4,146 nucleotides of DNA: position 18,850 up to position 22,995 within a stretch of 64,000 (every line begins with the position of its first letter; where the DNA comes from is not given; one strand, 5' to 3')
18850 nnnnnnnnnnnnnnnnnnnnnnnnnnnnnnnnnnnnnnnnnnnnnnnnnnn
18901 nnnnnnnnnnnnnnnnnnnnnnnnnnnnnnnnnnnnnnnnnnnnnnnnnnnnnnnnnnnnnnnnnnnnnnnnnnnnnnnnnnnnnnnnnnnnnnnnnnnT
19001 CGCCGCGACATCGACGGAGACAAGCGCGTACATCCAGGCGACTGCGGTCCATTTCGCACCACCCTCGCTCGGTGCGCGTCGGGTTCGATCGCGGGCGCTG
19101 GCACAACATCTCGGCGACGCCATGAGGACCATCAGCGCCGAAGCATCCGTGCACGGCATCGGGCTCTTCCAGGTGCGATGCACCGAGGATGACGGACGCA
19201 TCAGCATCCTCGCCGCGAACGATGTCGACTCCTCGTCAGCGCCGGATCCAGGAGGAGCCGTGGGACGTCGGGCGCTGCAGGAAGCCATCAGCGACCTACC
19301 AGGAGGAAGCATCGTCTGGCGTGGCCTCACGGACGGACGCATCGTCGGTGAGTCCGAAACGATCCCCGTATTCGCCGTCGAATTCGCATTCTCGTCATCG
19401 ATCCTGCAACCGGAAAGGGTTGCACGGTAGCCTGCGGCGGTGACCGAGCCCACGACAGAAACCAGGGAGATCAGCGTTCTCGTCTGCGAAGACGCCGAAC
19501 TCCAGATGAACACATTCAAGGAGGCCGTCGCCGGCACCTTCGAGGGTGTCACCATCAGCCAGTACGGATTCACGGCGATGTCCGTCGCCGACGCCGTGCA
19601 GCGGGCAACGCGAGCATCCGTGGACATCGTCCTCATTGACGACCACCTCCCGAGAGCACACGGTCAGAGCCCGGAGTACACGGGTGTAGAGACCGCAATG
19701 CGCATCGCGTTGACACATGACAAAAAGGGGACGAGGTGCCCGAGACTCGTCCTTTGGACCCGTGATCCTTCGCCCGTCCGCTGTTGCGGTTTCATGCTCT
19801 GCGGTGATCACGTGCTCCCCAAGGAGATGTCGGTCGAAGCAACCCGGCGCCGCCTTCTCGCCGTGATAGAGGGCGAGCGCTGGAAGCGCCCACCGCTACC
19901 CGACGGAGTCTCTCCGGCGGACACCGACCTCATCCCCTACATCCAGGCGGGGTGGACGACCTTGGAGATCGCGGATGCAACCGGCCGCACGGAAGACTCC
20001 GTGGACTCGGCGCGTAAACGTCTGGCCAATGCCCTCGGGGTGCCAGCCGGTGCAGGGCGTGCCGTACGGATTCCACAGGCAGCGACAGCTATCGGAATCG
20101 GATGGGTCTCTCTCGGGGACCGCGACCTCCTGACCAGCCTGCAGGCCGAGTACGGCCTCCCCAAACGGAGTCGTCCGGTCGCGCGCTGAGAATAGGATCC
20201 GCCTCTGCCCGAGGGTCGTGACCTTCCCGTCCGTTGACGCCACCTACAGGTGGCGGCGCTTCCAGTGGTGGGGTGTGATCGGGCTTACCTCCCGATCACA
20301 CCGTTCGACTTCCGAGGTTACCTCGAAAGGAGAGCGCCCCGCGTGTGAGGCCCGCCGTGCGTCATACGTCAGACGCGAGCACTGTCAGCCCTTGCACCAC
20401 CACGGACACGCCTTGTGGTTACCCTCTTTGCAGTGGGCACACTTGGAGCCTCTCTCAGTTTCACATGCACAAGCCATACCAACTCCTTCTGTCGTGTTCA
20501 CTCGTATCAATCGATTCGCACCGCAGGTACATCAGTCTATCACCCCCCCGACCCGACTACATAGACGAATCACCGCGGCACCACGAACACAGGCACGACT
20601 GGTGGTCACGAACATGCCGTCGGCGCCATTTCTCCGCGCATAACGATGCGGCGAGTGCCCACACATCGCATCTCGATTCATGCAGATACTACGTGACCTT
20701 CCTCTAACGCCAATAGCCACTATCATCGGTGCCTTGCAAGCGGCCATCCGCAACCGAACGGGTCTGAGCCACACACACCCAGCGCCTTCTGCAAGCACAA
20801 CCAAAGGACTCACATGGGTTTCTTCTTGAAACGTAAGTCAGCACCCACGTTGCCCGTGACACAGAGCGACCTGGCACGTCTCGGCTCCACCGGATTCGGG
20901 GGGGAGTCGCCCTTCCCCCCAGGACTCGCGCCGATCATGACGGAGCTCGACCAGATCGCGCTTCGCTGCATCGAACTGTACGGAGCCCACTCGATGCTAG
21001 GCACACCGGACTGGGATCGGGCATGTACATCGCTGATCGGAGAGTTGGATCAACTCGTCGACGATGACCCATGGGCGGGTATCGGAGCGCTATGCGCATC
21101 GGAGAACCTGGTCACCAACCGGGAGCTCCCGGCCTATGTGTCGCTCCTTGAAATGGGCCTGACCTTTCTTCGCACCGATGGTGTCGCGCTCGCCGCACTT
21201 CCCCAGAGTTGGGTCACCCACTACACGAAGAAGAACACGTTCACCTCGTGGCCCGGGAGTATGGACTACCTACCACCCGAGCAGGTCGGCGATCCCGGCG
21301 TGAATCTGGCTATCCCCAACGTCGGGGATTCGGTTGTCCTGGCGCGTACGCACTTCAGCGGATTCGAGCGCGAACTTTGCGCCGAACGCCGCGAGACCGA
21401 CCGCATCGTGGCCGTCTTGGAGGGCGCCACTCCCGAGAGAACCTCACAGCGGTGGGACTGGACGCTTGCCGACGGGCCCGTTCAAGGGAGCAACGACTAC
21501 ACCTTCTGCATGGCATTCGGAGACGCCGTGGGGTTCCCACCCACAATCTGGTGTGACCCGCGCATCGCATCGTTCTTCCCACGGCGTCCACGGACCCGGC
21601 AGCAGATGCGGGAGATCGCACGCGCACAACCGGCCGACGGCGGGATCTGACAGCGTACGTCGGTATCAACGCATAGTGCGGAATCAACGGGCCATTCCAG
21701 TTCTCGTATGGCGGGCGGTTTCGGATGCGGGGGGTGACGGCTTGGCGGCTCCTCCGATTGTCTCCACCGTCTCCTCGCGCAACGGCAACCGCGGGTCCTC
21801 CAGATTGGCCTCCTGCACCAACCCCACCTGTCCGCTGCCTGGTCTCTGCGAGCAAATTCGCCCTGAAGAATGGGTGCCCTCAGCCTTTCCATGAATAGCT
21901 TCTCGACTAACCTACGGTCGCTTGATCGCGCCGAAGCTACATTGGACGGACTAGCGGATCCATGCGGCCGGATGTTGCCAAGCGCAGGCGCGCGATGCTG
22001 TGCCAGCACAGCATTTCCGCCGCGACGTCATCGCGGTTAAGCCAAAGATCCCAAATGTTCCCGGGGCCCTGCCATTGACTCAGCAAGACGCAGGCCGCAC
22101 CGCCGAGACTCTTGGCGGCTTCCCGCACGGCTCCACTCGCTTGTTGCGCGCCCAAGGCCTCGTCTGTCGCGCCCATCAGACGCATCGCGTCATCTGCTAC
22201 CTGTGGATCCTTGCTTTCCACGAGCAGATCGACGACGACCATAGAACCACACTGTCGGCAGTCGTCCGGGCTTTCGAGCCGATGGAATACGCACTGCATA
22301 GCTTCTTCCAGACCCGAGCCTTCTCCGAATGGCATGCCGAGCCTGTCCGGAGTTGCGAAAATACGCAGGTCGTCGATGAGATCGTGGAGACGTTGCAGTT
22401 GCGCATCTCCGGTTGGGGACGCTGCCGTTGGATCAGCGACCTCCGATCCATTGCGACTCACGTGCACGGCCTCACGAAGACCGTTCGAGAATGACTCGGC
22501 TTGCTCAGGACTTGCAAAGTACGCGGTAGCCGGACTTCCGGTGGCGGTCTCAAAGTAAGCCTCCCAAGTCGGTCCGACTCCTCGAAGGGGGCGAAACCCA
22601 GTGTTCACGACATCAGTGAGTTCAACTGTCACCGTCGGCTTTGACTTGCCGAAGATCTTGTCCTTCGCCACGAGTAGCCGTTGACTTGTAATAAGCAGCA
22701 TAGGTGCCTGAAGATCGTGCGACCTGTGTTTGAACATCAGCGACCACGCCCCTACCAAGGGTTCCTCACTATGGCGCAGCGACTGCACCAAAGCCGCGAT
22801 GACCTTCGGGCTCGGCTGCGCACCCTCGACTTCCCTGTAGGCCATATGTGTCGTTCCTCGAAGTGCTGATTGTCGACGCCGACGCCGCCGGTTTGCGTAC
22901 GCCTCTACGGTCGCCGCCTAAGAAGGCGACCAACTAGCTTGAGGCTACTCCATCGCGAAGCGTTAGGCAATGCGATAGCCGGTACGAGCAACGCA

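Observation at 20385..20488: Unannotated 30-codon cysteine-rich micro-ORF with canonical Shine-Dalgarno and hairpin terminator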

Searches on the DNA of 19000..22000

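Call 5: search_rna_families(source=window, start=19000, end=22000, threshold=evalue, max_evalue=1)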
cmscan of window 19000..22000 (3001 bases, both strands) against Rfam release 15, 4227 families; matches with E-value up to 1: 1.
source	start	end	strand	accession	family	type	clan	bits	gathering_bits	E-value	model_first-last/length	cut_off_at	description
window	20482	20534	+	RF04333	Plastid-ycf3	Intron;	-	17.8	55.2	0.63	1-47/47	no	Plastid-ycf3 group II-D1 intron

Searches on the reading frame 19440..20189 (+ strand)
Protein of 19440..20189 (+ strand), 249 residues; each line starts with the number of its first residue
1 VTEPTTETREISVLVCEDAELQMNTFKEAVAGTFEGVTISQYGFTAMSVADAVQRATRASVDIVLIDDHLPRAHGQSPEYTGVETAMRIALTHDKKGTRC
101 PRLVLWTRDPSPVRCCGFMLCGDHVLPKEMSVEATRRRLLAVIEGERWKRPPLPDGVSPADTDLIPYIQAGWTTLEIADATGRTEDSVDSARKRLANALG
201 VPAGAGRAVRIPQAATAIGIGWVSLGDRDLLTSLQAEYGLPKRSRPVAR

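Call 3: search_protein_families(library=ncbifam, proteins=[window:19440-20189:+], max_evalue=1)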
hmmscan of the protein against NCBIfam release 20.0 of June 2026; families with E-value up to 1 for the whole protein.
window:19440-20189:+ (249 aa): 4 families
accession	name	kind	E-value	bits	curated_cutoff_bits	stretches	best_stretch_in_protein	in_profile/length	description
NF052445.1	RespRegMctR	equivalog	0.00065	19.2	300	1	11-75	2-62/205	two-component system response regulator MctR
NF009974.0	PRK13435.1-6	equivalog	0.039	13.6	171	1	9-90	4-74/155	response regulator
NF010492.0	PRK13912.1-3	equivalog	0.057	13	297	1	11-69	24-82/178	nuclease NucT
NF053751.1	LplAB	exception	0.058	12.4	550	1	18-115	51-145/348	lipoate-protein ligase LplAB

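Call 4: search_protein_families(library=pfam, proteins=[window:19440-20189:+], max_evalue=1)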
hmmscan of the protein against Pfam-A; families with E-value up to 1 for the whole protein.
window:19440-20189:+ (249 aa): 2 families
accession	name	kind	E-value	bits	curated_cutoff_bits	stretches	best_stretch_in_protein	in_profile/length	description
PF13384.12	HTH_23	-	0.0081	16.4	24.6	1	169-196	15-42/50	Homeodomain-like domain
PF00072.30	Response_reg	-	0.024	15.2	30.2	1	13-75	1-57/111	Response regulator receiver domain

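Call 55: search_protein_families(library=padloc, proteins=[window:19440-20189:+], max_evalue=0.01)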
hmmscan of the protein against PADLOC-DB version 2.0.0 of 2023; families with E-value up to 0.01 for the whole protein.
window:19440-20189:+ (249 aa): 1 family
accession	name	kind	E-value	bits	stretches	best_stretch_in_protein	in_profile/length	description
PDLC00405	SduA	-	0.0025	15.4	0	12-81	8-71/323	DUF4263 domain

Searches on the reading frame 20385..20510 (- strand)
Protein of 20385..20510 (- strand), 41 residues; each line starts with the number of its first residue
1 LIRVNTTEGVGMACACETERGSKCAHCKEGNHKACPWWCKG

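Call 3: search_protein_families(library=ncbifam, proteins=[window:20385-20510:-], max_evalue=1)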
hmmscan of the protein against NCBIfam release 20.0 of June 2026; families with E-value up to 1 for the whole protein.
window:20385-20510:- (41 aa): 0 families

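Call 4: search_protein_families(library=pfam, proteins=[window:20385-20510:-], max_evalue=1)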
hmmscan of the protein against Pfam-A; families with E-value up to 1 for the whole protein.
window:20385-20510:- (41 aa): 0 families

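Call 11: find_homologous_proteins(query=window:20388-20510:-, max_evalue=10)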
Query window:20388-20510:-: no candidate shares three 5-residue words with the query. No homologue found.

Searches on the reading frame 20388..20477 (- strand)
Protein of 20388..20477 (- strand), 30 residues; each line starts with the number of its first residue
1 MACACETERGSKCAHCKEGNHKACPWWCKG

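Call 3: search_protein_families(library=ncbifam, proteins=[window:20388-20477:-], max_evalue=1)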
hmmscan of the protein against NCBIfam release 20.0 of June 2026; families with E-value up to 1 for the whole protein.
seq(30 aa): 0 families

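Call 4: search_protein_families(library=pfam, proteins=[window:20388-20477:-], max_evalue=1)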
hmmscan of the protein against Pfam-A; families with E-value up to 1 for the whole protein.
seq(30 aa): 0 families

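Call 21: search_protein_representatives(protein=window:20388-20477:-)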
Query: 30 residues. Proteins with E-value up to 0.001 (for the whole library): 8; up to 1e-10: 1; up to 1e-30: 0. The best 8 are listed.
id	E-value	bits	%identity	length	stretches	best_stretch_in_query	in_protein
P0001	1.4e-11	58.3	50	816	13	5-20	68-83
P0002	4.4e-06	41.5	53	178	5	12-26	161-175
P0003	6.2e-06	41.1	52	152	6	14-26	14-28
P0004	1.8e-05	39.6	62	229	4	16-28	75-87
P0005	2.1e-05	39.5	81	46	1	1-26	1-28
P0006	1.4e-04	37.0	60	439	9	16-26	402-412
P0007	1.6e-04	36.8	61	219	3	15-28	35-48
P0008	7.5e-04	34.7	70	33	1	1-27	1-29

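Call 23: find_encoding_contigs(protein=P0005, flank=6000)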
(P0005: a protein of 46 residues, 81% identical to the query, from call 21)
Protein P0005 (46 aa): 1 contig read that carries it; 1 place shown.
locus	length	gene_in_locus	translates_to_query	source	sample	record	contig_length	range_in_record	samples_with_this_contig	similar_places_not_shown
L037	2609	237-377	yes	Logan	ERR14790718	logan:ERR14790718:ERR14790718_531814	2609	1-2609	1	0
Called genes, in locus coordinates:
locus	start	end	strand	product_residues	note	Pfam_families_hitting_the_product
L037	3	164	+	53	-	?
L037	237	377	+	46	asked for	-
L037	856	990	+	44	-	-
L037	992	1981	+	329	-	-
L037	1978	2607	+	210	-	?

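Call 24: find_encoding_contigs(protein=P0008, flank=6000)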
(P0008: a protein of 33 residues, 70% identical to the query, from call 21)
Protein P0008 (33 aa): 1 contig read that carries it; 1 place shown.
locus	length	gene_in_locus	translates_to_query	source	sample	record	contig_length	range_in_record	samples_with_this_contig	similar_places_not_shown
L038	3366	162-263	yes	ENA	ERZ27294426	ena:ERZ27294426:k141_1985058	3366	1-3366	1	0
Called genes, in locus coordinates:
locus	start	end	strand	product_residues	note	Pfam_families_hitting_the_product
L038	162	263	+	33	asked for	-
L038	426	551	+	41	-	-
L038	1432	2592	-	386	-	PF13808:DDE_Tnp_1_assoc, PF01609:DDE_Tnp_1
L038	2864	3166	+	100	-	PF13830:DUF4192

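Call 29: find_related_loci(query=A1, collection=genome_contigs, flank=6000)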
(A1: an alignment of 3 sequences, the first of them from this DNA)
Query A1 (30 aa) in genome_contigs; peptide patterns used: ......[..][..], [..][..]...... (x = any residue, [..] = any of these).
46 stretches matched a pattern; 8 encode a relative of the query (tblastn E <= 1e-3); 8 distinct loci.
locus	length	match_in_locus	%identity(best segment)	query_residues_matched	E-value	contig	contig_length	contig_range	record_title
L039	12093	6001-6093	68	1-29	7e-10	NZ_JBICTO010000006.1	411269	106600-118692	Streptomyces sp. NPDC049040 NPDC049040_415_D3.ctg-0006, whole genome shotgun sequence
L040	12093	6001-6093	68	1-29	9e-10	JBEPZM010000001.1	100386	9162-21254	MAG: Blastococcus sp. isolate 03V1_S199.rosella_refine.62_0 NODE_192_length_100386_cov_3.333785, whole genome shotgun se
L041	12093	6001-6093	68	1-29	2e-9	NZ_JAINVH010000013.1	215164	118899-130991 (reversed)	Streptomyces sp. HPF1205 13, whole genome shotgun sequence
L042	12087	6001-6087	72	1-27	2e-9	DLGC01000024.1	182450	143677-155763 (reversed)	MAG TPA_asm: Propionibacteriaceae bacterium UBA7704 UBA7704_contig_127, whole genome shotgun sequence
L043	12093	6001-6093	71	1-29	3e-9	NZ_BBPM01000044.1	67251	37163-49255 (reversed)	Streptacidiphilus carbonis strain NBRC 100919, whole genome shotgun sequence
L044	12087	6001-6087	59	1-27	5e-7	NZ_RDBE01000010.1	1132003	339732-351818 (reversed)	Nocardioides mangrovicus strain 4Q3S-7 scaffold19, whole genome shotgun sequence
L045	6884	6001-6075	64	1-25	4e-5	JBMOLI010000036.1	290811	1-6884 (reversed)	MAG: Actinomycetota bacterium isolate Betzabe_MAG020 MAG020_36, whole genome shotgun sequence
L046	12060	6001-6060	75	1-20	8e-5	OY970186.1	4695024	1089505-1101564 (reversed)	MAG: uncultured Actinomycetes bacterium isolate MFD04967.bin.c.5 genome assembly, chromosome: 1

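Call 30: find_related_loci(query=A1, collection=viral_contigs, flank=6000)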
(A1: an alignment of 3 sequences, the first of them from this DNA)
Query A1 (30 aa) in viral_contigs; peptide patterns used: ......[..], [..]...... (x = any residue, [..] = any of these).
25 stretches matched a pattern, but none encodes a relative of the query by tblastn (E <= 1e-3).

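Call 37: search_protein_families(library=pfam, proteins=[L039:4586-5884:+, L039:6605-7126:+, L039:7227-8216:-, L040:3967-5304:-, L040:6220-6645:+, L040:6682-7167:+, L041:5441-5893:+, L041:6765-7544:+, L042:6145-6399:+, L042:6602-7906:+], max_evalue=0.01)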
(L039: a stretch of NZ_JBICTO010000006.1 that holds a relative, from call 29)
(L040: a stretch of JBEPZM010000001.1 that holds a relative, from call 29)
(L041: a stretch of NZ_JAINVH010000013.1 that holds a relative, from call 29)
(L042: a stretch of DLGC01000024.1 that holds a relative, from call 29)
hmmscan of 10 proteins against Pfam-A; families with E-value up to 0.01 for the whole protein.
L039:4586-5884:+ (432 aa): 0 families

L039:6605-7126:+ (173 aa): 1 family
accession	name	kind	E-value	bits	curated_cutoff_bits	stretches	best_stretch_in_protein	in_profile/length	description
PF04138.20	GtrA_DPMS_TM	-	0.00073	20.2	26.1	1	35-151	1-117/117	GtrA/DPMS, transmembrane domain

L039:7227-8216:- (329 aa): 14 families
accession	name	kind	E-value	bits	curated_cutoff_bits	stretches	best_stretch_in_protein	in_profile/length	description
PF13280.12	WYL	-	3.4e-18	65.9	21.8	1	143-210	1-69/70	WYL domain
PF08279.18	HTH_11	-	2.7e-12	46.8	25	1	7-62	1-55/55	HTH domain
PF02082.26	Rrf2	-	1.9e-07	31.7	30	1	6-64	9-66/132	Iron-dependent Transcriptional regulator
PF25583.1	WCX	-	2.2e-05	25.1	23.9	1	238-323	2-76/76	WCX domain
PF13412.12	HTH_24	-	4.1e-05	23.5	21.9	1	11-47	8-44/48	Winged helix-turn-helix DNA-binding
PF09339.16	HTH_IclR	-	6.4e-05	23.1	22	1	6-47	3-45/52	IclR helix-turn-helix domain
PF13404.12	HTH_AsnC-type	-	0.0004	20.6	27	1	11-43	8-40/42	AsnC-type helix-turn-helix domain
PF13551.12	HTH_29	-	0.00042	20.8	28.1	1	11-58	5-48/64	Winged helix-turn helix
PF12840.13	HTH_20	-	0.00056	20.3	27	1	11-48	9-46/51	Helix-turn-helix domain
PF08220.18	HTH_DeoR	-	0.00086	19.4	21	1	10-62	4-52/57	DeoR-like helix-turn-helix domain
PF19187.6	HTH_PafC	-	0.0011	19.2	32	0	6-46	4-44/115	PafC helix-turn-helix domain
PF25213.1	HVO_A0261_N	-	0.0039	17.5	35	0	10-63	15-63/86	HVO_A0261 N-terminal domain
PF25212.1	HVO_A0114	-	0.0039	17.4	27.6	0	7-49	23-65/84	HVO_A0114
PF12802.13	MarR_2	-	0.006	17.2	27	0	6-47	8-47/61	MarR family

L040:3967-5304:- (445 aa): 3 families
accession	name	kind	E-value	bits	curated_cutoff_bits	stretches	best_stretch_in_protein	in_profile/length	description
PF00083.30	Sugar_tr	-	2.6e-96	323.7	22.3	1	2-429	5-450/452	Sugar (and other) transporter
PF07690.21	MFS_1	-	1e-35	123.7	33.4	1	3-368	2-333/347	Major Facilitator Superfamily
PF06609.19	TRI12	-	9.1e-06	24.8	23.2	1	37-192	83-239/599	Fungal trichothecene efflux pump (TRI12)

L040:6220-6645:+ (141 aa): 0 families

L040:6682-7167:+ (161 aa): 0 families

L041:5441-5893:+ (150 aa): 0 families

L041:6765-7544:+ (259 aa): 3 families
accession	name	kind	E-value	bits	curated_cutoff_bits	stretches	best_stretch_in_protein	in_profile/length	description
PF07172.16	GRP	-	0.0013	19.8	30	1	71-151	7-84/90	Glycine rich protein family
PF06679.17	DUF1180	-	0.0028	18.5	27.7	1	70-145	8-70/167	Membrane protein FAM174-like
PF15420.11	Abhydrolase_9_N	-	0.0081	16.7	27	0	60-120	126-187/208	Alpha/beta-hydrolase family N-terminus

L042:6145-6399:+ (84 aa): 0 families

L042:6602-7906:+ (434 aa): 2 families
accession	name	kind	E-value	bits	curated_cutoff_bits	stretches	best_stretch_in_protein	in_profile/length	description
PF00587.30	tRNA-synt_2b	-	9.8e-35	120.7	29.3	1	113-324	8-179/179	tRNA synthetase class II core domain (G, H, P, S and T)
PF03129.25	HGTP_anticodon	-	2.9e-16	59.8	21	1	336-421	1-90/94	Anticodon binding domain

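Call 55: search_protein_families(library=padloc, proteins=[window:20388-20477:-], max_evalue=0.01)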
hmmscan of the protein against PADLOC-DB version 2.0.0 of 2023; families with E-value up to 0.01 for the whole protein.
seq(30 aa): 0 families

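Call 74: search_protein_families(library=pfam, proteins=[L046:7029-7772:+], max_evalue=1)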
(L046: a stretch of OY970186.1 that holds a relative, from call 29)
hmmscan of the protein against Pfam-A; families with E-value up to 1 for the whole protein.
L046:7029-7772:+ (247 aa): 0 families

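Call 75: search_protein_families(library=phrogs, proteins=[window:20388-20477:-], max_evalue=0.1)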
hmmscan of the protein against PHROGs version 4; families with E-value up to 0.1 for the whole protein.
seq(30 aa): 0 families

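Call 102: search_protein_families(library=pfam, proteins=[L040:6114-9245:-, L043:65-3565:+, L043:3535-5181:+, L044:186-3767:+, L044:6475-7656:-, L046:1522-3369:+, L046:3299-4348:+, L041:1471-3534:-, L041:4036-5280:+, L042:4973-5653:-], max_evalue=0.0001)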
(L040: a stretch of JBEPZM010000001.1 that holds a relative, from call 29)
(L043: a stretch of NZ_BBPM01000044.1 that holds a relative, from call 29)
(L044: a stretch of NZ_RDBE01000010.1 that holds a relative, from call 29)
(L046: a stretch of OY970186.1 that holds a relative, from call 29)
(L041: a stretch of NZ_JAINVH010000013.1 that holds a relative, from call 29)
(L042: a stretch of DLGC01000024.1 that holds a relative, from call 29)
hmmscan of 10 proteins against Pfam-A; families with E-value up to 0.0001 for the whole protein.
L040:6114-9245:- (1043 aa): 2 families
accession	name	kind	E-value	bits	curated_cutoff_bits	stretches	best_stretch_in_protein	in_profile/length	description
PF00990.26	GGDEF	-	1.4e-36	126.1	23.8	1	873-1037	2-161/161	Diguanylate cyclase, GGDEF domain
PF13424.12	TPR_12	-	1.4e-10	41.6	30.1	1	574-637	10-75/77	Tetratricopeptide repeat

L043:65-3565:+ (1166 aa): 1 family
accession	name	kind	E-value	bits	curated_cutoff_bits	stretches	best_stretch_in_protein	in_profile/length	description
PF12770.12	CHAT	-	2.6e-35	122.7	24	1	894-1165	4-288/289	CHAT domain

L043:3535-5181:+ (548 aa): 1 family
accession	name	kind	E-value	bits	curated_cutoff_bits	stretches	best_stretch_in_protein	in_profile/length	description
PF05990.18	DUF900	-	2.5e-30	106.1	20.5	1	318-512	19-222/232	Alpha/beta hydrolase of unknown function (DUF900)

L044:186-3767:+ (1193 aa): 1 family
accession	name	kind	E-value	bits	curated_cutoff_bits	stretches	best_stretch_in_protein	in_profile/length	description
PF01580.24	FtsK_SpoIIIE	-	1.3e-23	84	24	1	660-824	31-220/221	FtsK/SpoIIIE family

L044:6475-7656:- (393 aa): 1 family
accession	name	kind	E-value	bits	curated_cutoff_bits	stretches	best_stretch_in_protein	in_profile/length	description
PF13481.12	AAA_25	-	2e-15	57.4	27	1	69-210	31-194/195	AAA domain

L046:1522-3369:+ (615 aa): 4 families
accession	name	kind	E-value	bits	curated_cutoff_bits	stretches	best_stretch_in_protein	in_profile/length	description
PF02826.25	2-Hacid_dh_C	-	1.8e-52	177.7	25.1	1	388-572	1-178/178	D-isomer specific 2-hydroxyacid dehydrogenase, NAD binding domain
PF00389.36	2-Hacid_dh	-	8.6e-18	64.8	24.6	1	309-599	25-129/134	D-isomer specific 2-hydroxyacid dehydrogenase, catalytic domain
PF03446.21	NAD_binding_2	-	3.2e-06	27.7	21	1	424-539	1-124/161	NAD binding domain of 6-phosphogluconate dehydrogenase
PF03807.23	F420_oxidored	-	1.3e-05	26.2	21.6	0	424-483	1-70/94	NADP oxidoreductase coenzyme F420-dependent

L046:3299-4348:+ (349 aa): 5 families
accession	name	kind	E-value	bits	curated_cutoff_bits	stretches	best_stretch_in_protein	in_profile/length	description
PF07478.18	Dala_Dala_lig_C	-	4.2e-58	196.7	24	1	150-343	6-203/204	D-ala D-ala ligase C-terminus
PF01820.27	Dala_Dala_lig_N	-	3.4e-35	121.6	34.6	1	11-128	1-121/121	D-ala D-ala ligase N-terminus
PF02222.28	ATP-grasp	-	3.5e-10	40.3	27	1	146-313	3-160/179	ATP-grasp domain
PF02655.19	ATP-grasp_3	-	6.7e-07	30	23.2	1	136-313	1-154/160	ATP-grasp domain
PF13535.11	ATP-grasp_4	-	1.3e-05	25.3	27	1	171-315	2-151/160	ATP-grasp domain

L041:1471-3534:- (687 aa): 1 family
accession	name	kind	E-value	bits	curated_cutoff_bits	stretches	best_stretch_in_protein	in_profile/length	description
PF13424.12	TPR_12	-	1.5e-06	28.8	30.1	0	516-552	41-77/77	Tetratricopeptide repeat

L041:4036-5280:+ (414 aa): 2 families
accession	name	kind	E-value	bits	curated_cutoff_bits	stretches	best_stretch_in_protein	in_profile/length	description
PF13560.12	HTH_31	-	1.9e-13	50.9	27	1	18-78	1-62/64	Helix-turn-helix domain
PF01381.28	HTH_3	-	4.9e-09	36.5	23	1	23-71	1-49/55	Helix-turn-helix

L042:4973-5653:- (226 aa): 3 families
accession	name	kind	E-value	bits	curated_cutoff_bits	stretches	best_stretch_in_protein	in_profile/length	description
PF13646.12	HEAT_2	-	4.6e-13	49.7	27.7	2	99-188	2-87/88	HEAT repeats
PF13513.12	HEAT_EZ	-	7.9e-08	33.1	27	0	144-188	3-52/55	HEAT-like repeat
PF02985.28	HEAT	-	8.1e-07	29.2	23.5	0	168-188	4-24/31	HEAT repeat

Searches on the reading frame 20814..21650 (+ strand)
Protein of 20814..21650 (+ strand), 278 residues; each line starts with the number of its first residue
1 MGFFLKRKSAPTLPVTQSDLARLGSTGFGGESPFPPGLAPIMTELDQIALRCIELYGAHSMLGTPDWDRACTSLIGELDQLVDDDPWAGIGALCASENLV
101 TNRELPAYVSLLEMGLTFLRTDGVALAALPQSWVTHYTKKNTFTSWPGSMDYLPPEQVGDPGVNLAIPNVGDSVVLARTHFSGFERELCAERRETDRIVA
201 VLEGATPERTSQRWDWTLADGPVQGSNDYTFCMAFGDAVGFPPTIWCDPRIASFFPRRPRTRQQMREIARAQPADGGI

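Call 3: search_protein_families(library=ncbifam, proteins=[window:20814-21650:+], max_evalue=1)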
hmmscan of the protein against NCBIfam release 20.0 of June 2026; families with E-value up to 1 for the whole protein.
window:20814-21650:+ (278 aa): 0 families

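Call 4: search_protein_families(library=pfam, proteins=[window:20814-21650:+], max_evalue=1)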
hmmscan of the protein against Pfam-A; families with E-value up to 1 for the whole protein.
window:20814-21650:+ (278 aa): 0 families

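Call 51: find_homologous_proteins(query=window:20814-21650:+, max_evalue=0.001)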
Query window:20814-21650:+ (278 aa): 1 proteins with E <= 0.001 among 2144 candidates.
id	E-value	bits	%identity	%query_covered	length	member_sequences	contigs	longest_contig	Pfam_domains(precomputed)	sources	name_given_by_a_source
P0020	6.3e-190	648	100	100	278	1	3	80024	-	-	-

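Call 55: search_protein_families(library=padloc, proteins=[window:20814-21650:+], max_evalue=0.01)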
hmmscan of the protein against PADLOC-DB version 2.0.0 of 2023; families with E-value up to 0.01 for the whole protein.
window:20814-21650:+ (278 aa): 0 families

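Call 75: search_protein_families(library=phrogs, proteins=[window:20814-21650:+], max_evalue=0.1)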
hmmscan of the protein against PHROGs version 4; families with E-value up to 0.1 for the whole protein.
window:20814-21650:+ (278 aa): 0 families

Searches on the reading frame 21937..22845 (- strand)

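Call 3: search_protein_families(library=ncbifam, proteins=[window:21937-22845:-], max_evalue=1)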
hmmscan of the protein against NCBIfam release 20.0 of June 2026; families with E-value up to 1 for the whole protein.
window:21937-22845:- (302 aa): 0 families

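Call 4: search_protein_families(library=pfam, proteins=[window:21937-22845:-], max_evalue=1)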
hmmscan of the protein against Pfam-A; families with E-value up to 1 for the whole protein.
window:21937-22845:- (302 aa): 1 family
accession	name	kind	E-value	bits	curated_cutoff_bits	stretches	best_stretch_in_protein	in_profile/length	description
PF05032.17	Spo12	-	0.16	12.3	20.5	1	53-71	11-30/35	Spo12 family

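Call 55: search_protein_families(library=padloc, proteins=[window:21937-22845:-], max_evalue=0.01)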
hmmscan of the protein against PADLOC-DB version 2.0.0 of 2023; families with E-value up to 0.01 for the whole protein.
window:21937-22845:- (302 aa): 0 families

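Call 75: search_protein_families(library=phrogs, proteins=[window:21937-22845:-], max_evalue=0.1)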
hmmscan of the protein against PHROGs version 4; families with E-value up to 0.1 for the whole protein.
window:21937-22845:- (302 aa): 0 families
